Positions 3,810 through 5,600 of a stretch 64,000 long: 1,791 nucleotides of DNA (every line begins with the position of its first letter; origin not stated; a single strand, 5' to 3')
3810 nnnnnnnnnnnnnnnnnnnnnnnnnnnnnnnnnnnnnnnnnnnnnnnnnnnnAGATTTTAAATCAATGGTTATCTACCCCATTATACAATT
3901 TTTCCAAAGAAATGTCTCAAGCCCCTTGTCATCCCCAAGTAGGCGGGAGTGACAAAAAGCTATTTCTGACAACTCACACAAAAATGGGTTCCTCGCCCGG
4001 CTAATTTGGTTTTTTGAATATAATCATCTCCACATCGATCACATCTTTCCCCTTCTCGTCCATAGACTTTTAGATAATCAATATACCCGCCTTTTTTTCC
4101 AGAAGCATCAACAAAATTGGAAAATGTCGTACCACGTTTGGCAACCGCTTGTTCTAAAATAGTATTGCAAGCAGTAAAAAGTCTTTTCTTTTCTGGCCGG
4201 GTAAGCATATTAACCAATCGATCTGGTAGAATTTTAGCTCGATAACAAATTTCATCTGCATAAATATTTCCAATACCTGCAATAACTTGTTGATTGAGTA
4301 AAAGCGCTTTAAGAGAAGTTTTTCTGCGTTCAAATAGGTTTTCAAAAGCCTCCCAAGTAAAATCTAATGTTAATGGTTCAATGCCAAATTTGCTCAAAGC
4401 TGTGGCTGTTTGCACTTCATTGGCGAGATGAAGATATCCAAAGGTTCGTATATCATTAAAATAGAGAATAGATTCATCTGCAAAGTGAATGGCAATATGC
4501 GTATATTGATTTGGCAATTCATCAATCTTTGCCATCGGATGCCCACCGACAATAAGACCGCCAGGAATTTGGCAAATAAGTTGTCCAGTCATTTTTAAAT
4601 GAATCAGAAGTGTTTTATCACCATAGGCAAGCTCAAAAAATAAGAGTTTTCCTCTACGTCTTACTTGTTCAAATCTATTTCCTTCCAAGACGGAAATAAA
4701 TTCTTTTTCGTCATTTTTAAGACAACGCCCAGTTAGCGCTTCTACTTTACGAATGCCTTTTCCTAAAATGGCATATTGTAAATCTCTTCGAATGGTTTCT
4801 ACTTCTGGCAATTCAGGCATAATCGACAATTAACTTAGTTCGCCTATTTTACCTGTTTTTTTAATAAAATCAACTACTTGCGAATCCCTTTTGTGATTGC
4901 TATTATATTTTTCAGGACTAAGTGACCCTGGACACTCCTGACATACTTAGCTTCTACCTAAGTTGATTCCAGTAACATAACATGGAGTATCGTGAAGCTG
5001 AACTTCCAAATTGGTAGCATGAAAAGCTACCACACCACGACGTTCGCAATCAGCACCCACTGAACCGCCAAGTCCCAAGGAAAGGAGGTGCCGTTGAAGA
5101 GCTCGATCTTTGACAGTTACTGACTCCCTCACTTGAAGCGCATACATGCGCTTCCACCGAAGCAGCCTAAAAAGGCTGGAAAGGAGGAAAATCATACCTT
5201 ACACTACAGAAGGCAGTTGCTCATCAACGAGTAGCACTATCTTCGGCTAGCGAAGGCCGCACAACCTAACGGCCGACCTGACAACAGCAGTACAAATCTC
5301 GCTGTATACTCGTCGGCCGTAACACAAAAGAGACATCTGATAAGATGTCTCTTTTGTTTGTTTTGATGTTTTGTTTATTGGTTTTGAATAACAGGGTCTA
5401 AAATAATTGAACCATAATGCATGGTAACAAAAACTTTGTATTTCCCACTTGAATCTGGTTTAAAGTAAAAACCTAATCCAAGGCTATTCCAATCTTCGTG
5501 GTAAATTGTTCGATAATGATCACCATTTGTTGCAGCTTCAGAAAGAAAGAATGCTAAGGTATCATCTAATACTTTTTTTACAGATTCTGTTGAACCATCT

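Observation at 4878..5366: Unclassified ~440-nt structured ncRNA between mutM and a secreted-protein gene, with consensus promoter and strong terminator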

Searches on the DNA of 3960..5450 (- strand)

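Call 4: search_rna_families(source=window, start=4750, end=5450, threshold=evalue, max_evalue=10, show_alignments=4)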
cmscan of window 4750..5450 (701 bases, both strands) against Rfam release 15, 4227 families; matches with E-value up to 10: 11.
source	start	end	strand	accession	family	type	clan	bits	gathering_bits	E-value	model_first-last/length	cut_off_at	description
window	5321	5362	-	RF04134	MIR7504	Gene; miRNA;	-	20.9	83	0.6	1-124/124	no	MIR7504 microRNA precursor family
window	5324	5449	-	RF01859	Phe_leader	Cis-reg; leader;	-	20.7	55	0.75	1-125/125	no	Phenylalanine leader peptide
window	5321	5378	+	RF04177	BTnc201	Gene; sRNA;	-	20.3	105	0.56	1-99/99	no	Bacteroides sRNA BTnc201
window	5321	5362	+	RF04134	MIR7504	Gene; miRNA;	-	19.3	83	1.5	1-124/124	no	MIR7504 microRNA precursor family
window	5324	5357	-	RF01024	mir-944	Gene; miRNA;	-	18.4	100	2.3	1-88/88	no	mir-944 microRNA precursor family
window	5360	5433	-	RF02109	DLEU2_5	Gene; lncRNA;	-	17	40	3.3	1-84/84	no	Deleted in lymphocytic leukemia 2 conserved region 5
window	4877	4901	+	RF01328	CRISPR-DR17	Gene; CRISPR;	CL00014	15.4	42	10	1-25/25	no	CRISPR RNA direct repeat element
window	5287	5442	+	RF00552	rncO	Cis-reg;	-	15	43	1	1-214/214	no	rncO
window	4847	4894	-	RF00522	PreQ1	Cis-reg; riboswitch;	-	14.3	39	4.6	1-45/45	no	PreQ1 (pre queuosine) riboswitch aptamer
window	5131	5251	+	RF03068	RT-3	Gene; sRNA;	-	13.1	40.5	1.5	1-148/148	no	RT-3 RNA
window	5326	5355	+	RF00229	IRES_Picorna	Cis-reg; IRES;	-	12.2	33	0.68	198-227/252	no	Picornavirus internal ribosome entry site (IRES)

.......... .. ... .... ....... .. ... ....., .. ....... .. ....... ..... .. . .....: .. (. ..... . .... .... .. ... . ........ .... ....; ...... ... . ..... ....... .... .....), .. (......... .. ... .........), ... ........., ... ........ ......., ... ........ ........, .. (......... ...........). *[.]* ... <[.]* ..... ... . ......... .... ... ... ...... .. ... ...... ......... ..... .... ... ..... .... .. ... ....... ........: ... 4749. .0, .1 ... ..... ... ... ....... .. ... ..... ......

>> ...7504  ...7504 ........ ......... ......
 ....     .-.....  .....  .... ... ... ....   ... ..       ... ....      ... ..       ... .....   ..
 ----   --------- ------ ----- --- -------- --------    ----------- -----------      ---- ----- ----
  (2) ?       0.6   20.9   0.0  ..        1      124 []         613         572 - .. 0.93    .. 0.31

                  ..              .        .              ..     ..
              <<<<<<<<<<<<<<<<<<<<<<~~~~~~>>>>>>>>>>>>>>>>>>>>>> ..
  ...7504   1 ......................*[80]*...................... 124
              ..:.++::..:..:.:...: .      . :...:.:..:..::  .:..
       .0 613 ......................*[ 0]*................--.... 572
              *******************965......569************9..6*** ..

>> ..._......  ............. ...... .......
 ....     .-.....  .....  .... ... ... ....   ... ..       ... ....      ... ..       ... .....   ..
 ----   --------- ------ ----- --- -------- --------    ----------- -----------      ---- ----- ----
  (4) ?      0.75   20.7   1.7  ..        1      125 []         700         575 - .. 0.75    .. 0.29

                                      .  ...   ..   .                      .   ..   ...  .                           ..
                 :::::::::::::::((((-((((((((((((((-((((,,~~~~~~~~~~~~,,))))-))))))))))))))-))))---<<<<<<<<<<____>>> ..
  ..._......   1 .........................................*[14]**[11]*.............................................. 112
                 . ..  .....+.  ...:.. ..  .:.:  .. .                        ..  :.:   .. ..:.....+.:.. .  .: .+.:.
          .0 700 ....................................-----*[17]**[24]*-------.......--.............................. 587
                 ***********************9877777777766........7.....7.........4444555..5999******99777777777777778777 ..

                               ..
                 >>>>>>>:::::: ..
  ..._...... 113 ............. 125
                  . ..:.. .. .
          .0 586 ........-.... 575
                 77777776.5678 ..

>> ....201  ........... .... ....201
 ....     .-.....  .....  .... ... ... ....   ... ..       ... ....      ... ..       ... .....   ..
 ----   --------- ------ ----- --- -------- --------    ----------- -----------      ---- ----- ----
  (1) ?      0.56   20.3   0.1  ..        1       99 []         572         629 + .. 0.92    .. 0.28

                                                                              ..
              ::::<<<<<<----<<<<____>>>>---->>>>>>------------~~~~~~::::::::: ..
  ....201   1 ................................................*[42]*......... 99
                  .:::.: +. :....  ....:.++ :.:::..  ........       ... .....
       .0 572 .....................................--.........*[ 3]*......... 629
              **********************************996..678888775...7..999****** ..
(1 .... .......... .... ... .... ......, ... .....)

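Call 19: search_rna_families(sources=[L001, L002, L005], threshold=gathering, show_alignments=2)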
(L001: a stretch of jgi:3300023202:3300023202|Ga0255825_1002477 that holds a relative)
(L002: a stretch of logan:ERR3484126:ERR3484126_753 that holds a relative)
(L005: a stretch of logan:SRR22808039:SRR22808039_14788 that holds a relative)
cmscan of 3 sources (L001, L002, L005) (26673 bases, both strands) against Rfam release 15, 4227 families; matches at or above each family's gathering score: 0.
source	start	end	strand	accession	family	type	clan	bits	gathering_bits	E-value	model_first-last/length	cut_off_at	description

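Call 20: search_rna_families(source=L002, start=3600, end=4050, threshold=evalue, max_evalue=10, show_alignments=3)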
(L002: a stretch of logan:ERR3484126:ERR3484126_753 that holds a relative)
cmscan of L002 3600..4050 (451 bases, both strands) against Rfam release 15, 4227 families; matches with E-value up to 10: 22.
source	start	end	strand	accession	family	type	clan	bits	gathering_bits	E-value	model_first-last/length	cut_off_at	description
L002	3699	3730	+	RF02054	STnc420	Gene; sRNA;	-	23.6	70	0.027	22-54/58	no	Salmonella enterica sRNA STnc420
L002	3701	3738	-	RF01359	CRISPR-DR46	Gene; CRISPR;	-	23.6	50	0.23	1-38/38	no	CRISPR RNA direct repeat element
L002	3616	3734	+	RF02084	STnc130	Gene; sRNA;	-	22.4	55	0.44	1-135/135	no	Enterobacteria sRNA STnc130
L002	3648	3735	+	RF02059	STnc50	Gene; sRNA;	-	21.2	55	0.4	1-84/84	no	Salmonella enterica sRNA STnc40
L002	3668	3740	+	RF02502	Atu_C8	Gene; sRNA;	-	21.1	50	0.094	1-122/122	no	Rhizobiales sRNA Atu_C8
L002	3706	3727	-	RF02084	STnc130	Gene; sRNA;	-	19.4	55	1.9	105-126/135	no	Enterobacteria sRNA STnc130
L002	3704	3727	-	RF02054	STnc420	Gene; sRNA;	-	19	70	0.44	27-51/58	no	Salmonella enterica sRNA STnc420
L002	3704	3732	-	RF02057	STnc40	Gene; sRNA;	-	18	45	1.7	38-68/70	no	Salmonella enterica sRNA STnc40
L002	3635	3732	-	RF02900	AaHKsRNA82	Gene; sRNA;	-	17.7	51.4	5.5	1-81/81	no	Aggregatibacter sRNA 82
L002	3696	3774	-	RF02059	STnc50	Gene; sRNA;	-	17.5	55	2.8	1-84/84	no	Salmonella enterica sRNA STnc40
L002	3633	3766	+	RF03096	RAGATH-19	Gene; sRNA;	-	16.9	85.6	3.3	1-141/141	no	RAGATH-19 RNA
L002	3689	3742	+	RF04174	MIR4208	Gene; miRNA;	-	16.7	140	7.3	1-191/191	no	MIR4208 microRNA precursor family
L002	3693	3727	+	RF02057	STnc40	Gene; sRNA;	-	16.2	45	4.4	32-68/70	no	Salmonella enterica sRNA STnc40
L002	3694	3806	-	RF02502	Atu_C8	Gene; sRNA;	-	15.9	50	2.4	1-122/122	no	Rhizobiales sRNA Atu_C8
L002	3704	3733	-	RF02601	BASRCI337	Gene; sRNA;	-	15.7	229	0.15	159-189/191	no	Brucella sRNA CI337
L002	3950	3997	-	RF03776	mir-2068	Gene; miRNA;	-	14.6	99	3.8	1-68/68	no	mir-2068 microRNA precursor family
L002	3819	3855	+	RF02804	PyrR206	Gene; snRNA; snoRNA; HACA-box;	-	14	46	7.3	1-60/60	no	Pyrobaculum sRNA 206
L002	3704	3727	-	RF01409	STnc250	Gene; sRNA;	-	12.8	42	8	58-86/94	no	STnc250 Hfq binding RNA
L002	3625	3731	+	RF01408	sraL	Gene; sRNA;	-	12.7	39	1.9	1-142/142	no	sraL Hfq binding RNA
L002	3871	4010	-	RF00015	U4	Gene; snRNA; splicing;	CL00007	12.3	46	2.2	1-138/138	no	U4 spliceosomal RNA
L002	3600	3729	+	RF02601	BASRCI337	Gene; sRNA;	-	10.3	229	4.8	86-191/191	5'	Brucella sRNA CI337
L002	3706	3724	+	RF01673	PhrS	Gene; sRNA;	-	9.3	37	5.9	185-203/212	no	PhrS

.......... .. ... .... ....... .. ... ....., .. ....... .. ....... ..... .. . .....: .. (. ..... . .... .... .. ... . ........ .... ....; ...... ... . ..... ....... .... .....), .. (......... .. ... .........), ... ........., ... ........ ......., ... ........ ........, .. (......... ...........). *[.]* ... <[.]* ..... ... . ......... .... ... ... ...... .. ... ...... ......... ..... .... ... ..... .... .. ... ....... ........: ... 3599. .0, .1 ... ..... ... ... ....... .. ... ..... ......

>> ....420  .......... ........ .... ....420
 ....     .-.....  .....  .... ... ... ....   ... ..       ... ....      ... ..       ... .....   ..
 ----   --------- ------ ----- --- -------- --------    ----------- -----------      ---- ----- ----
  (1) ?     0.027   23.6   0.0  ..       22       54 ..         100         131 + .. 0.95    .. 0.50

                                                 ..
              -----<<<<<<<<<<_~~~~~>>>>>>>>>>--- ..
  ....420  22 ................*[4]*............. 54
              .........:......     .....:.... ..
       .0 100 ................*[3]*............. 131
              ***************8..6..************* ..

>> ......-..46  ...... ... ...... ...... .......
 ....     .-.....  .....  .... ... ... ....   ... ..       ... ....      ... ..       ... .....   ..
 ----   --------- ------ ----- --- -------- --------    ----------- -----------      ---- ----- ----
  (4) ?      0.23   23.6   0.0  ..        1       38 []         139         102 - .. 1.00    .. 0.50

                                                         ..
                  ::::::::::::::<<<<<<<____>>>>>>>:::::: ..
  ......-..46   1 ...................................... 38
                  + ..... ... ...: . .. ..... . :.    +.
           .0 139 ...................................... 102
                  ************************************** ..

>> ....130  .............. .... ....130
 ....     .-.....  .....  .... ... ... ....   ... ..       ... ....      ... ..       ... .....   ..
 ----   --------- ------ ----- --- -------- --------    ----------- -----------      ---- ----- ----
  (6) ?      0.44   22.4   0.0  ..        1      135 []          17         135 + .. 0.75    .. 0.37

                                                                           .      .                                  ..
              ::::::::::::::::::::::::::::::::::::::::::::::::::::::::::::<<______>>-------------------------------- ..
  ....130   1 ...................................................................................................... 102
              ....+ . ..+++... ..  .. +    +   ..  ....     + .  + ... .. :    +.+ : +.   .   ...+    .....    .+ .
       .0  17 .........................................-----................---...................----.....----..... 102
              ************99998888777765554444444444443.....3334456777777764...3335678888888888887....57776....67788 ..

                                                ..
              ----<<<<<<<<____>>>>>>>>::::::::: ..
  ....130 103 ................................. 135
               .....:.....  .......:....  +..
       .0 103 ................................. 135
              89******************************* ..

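Call 54: search_dna_similar(query=window:4878-5330:+, collection=phages, mode=distant, max_evalue=1, max_rows=10)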
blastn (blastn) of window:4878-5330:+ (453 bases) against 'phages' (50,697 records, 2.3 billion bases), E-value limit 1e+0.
No match.

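Call 55: search_dna_similar(query=window:4878-5330:+, collection=plasmids, mode=distant, max_evalue=1, max_rows=10)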
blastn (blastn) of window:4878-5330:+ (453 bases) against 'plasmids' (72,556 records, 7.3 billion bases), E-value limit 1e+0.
No match.
